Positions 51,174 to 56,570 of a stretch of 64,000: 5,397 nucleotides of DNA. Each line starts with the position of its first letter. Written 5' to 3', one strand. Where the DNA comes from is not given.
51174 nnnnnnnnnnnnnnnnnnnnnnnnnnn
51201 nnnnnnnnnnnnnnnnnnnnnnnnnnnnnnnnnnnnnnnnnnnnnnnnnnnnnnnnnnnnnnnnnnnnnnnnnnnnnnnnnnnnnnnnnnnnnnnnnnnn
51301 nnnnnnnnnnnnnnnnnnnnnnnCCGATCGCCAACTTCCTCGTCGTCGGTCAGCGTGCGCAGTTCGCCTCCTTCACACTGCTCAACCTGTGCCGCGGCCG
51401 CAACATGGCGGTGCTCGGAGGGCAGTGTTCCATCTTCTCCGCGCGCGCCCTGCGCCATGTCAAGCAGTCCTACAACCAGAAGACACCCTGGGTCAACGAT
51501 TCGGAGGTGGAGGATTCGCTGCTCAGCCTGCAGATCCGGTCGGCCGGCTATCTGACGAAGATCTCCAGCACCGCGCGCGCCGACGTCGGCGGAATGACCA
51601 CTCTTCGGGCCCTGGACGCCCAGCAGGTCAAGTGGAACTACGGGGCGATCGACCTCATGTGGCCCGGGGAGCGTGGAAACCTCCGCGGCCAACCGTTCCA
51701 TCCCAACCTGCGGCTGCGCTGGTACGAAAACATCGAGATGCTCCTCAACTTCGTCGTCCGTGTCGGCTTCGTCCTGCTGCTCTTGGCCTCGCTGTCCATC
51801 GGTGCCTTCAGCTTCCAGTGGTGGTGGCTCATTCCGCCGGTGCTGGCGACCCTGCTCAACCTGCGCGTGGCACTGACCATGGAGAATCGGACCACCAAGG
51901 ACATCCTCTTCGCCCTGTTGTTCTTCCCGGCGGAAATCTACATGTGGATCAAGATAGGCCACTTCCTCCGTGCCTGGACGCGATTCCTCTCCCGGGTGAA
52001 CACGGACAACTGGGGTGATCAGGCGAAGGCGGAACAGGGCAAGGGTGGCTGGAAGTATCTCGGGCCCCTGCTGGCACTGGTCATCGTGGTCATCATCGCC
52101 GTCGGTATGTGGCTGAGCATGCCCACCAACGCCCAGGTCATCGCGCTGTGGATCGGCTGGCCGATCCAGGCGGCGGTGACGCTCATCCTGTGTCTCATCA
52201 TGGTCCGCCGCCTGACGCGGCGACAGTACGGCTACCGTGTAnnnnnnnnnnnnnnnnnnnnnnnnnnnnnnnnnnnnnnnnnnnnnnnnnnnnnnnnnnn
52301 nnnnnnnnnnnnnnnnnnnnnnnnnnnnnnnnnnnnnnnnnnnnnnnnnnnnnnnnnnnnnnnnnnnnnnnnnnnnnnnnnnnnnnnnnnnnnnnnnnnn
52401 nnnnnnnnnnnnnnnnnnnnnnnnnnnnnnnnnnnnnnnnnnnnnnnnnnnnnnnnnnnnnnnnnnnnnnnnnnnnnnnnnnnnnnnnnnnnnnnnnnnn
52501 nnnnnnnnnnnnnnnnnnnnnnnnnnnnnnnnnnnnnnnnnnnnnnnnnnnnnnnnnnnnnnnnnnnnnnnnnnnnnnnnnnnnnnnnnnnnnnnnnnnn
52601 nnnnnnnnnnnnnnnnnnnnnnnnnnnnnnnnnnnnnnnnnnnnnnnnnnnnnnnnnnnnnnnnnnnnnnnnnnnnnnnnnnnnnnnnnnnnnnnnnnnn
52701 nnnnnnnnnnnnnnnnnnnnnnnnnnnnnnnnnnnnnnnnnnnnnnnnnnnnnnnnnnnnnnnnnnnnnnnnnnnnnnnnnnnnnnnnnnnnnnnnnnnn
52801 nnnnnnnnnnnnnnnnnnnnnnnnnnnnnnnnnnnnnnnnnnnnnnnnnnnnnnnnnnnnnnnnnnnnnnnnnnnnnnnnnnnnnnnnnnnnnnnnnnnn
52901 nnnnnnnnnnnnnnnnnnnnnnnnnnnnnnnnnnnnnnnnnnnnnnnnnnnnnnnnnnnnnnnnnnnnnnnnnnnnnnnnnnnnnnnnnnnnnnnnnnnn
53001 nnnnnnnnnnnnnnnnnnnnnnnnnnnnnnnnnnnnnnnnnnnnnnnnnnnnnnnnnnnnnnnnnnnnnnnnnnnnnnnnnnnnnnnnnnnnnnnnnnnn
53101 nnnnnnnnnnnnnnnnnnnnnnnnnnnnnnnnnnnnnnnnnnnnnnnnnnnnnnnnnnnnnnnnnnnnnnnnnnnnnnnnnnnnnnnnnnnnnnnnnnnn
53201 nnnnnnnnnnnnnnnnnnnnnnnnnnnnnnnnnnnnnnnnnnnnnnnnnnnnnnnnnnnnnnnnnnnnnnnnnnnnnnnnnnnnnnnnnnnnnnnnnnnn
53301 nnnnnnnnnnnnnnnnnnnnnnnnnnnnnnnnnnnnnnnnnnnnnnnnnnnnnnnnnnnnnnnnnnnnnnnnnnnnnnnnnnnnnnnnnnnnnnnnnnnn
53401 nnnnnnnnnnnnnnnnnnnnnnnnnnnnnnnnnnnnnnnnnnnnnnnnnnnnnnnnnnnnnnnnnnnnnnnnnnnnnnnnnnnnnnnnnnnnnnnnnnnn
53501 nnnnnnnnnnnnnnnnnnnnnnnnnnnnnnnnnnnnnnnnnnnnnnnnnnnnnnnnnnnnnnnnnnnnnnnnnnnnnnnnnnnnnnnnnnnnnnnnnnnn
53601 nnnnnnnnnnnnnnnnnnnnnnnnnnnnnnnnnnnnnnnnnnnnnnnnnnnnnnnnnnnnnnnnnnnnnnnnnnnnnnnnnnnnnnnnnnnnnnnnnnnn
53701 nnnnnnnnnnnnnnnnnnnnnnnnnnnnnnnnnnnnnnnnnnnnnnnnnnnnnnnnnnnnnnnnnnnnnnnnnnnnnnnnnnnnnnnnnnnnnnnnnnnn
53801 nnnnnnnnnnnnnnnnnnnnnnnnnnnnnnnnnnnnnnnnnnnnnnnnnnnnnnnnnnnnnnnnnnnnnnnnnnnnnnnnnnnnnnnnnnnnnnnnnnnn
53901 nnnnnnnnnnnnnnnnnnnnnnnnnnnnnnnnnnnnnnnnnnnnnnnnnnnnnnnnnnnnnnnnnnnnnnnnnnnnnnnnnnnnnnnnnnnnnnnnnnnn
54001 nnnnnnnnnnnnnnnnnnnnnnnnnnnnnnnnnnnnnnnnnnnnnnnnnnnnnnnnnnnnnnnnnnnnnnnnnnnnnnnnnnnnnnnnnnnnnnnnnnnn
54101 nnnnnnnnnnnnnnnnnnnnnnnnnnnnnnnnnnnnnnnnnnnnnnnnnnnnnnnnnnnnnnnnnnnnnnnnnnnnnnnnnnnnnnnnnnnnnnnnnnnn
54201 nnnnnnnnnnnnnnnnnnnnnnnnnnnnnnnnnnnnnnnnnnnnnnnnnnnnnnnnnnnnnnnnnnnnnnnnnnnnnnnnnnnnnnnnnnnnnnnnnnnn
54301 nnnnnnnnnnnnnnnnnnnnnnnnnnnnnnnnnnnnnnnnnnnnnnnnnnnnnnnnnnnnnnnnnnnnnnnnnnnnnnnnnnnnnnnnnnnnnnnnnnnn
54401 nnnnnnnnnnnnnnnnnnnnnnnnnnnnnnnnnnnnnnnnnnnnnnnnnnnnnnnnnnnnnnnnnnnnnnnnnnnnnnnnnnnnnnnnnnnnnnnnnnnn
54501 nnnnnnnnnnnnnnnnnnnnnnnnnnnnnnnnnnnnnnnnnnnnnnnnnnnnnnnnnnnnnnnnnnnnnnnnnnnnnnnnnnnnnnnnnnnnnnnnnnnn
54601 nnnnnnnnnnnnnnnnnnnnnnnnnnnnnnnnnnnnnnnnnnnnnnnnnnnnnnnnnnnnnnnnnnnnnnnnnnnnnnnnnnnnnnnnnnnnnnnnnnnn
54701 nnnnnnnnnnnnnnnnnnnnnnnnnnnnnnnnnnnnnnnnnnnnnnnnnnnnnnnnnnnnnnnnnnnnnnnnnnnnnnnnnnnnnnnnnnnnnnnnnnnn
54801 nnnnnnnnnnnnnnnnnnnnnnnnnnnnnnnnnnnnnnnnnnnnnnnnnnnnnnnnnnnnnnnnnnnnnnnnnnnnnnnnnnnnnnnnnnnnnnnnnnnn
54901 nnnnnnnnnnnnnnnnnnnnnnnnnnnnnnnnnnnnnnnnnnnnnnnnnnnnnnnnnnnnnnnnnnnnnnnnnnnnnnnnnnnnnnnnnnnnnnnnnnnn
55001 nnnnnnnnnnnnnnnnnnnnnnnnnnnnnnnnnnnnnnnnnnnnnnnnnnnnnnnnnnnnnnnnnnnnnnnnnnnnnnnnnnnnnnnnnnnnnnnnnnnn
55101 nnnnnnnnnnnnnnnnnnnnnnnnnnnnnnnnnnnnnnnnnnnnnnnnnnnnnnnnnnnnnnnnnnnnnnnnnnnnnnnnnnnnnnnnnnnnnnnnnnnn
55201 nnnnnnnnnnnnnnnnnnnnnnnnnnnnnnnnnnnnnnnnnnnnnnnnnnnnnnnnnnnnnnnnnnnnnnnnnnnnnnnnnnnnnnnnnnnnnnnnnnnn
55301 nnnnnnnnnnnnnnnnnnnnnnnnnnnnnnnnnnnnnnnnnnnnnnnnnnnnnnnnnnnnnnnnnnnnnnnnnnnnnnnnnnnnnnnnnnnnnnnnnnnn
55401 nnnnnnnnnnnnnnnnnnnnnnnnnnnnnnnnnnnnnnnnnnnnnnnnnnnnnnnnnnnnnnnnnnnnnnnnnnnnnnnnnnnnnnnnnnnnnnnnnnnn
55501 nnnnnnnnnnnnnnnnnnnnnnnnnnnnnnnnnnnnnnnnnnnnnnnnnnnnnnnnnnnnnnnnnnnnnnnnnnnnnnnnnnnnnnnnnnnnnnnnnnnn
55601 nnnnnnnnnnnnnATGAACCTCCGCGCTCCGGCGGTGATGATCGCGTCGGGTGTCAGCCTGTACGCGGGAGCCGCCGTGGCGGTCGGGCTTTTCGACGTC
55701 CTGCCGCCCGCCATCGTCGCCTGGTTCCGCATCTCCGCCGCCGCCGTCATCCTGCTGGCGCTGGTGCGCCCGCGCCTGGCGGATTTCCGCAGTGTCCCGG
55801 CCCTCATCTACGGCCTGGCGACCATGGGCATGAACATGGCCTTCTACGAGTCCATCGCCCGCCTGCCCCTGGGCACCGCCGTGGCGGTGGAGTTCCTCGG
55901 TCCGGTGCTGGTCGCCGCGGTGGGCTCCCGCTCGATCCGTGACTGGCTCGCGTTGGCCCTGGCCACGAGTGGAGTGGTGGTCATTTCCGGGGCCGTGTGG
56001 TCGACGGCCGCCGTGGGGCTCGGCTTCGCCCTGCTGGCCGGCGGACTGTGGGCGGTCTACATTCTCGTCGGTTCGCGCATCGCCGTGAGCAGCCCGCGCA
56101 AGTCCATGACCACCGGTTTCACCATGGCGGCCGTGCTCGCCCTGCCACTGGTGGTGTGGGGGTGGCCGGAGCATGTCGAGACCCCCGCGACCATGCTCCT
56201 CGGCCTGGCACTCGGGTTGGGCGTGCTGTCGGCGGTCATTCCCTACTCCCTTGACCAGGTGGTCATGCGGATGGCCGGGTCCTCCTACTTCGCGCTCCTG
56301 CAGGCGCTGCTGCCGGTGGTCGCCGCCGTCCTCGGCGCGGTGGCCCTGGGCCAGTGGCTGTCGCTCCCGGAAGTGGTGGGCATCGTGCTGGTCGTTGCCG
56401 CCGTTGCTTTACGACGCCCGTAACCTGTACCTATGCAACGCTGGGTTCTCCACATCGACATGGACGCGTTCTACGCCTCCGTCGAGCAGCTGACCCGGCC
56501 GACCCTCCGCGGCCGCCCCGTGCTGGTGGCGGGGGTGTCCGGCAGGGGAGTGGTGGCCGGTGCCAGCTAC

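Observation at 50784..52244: Stand-alone processive GT2 with a QQVKW acceptor motif and no visible modifying or export partners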

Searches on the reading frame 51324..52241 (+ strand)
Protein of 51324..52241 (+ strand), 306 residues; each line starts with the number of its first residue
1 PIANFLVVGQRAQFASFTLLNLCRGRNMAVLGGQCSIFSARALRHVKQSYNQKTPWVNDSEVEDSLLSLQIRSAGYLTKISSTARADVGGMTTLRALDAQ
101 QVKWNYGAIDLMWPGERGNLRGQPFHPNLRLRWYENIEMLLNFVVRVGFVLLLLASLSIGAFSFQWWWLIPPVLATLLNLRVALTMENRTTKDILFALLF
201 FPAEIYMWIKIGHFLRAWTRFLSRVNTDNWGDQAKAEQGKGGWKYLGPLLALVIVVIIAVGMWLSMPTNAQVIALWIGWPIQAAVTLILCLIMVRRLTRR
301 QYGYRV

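Call 58: search_solved_structures(query=A6, max_evalue=1, show_alignments=4)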
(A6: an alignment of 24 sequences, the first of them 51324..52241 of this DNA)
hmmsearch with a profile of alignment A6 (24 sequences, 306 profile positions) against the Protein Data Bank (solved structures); distinct sequences matched with E-value up to 1: 0.

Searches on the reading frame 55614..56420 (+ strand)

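Call 4: search_protein_families(library=pfam, proteins=[window:55614-56420:+], max_evalue=0.01)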
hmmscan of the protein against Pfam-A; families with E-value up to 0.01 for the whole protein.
window:55614-56420:+ (269 aa): 1 family
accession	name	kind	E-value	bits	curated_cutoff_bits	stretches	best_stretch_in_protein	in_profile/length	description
PF00892.27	EamA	-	9.1e-14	52.3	28.2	1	135-266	3-132/135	EamA-like transporter family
